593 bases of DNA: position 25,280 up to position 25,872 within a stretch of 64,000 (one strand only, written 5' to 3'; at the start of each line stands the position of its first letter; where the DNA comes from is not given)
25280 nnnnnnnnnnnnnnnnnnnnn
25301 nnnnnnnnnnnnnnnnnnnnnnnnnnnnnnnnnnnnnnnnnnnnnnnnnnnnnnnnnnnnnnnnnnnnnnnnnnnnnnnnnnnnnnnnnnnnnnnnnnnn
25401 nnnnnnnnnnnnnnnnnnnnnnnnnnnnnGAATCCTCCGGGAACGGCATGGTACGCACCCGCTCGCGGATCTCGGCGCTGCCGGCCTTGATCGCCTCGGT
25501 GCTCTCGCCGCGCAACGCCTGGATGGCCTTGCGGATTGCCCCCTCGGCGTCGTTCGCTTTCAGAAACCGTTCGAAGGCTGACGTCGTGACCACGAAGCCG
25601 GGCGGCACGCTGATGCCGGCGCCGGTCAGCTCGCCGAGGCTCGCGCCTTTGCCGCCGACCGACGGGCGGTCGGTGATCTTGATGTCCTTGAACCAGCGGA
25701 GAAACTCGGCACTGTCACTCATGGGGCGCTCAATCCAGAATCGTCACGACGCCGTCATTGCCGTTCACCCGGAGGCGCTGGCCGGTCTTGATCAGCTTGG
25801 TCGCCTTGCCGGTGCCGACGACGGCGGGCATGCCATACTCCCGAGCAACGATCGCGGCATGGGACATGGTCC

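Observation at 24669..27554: Two-gene split dikinase resembling phenylphosphate synthase PpsA/PpsB without any UbiD-type carboxylase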

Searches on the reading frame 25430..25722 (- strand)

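Call 6: search_protein_families(library=pfam, proteins=[window:25430-25722:-], max_evalue=0.01)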
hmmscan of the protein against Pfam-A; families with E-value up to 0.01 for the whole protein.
window:25430-25722:- (97 aa): 1 family
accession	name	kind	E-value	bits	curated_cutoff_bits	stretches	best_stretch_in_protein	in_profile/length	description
PF01326.24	PPDK_N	-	3.9e-18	66.3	27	1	20-97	2-80/328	Pyruvate phosphate dikinase, AMP/ATP-binding domain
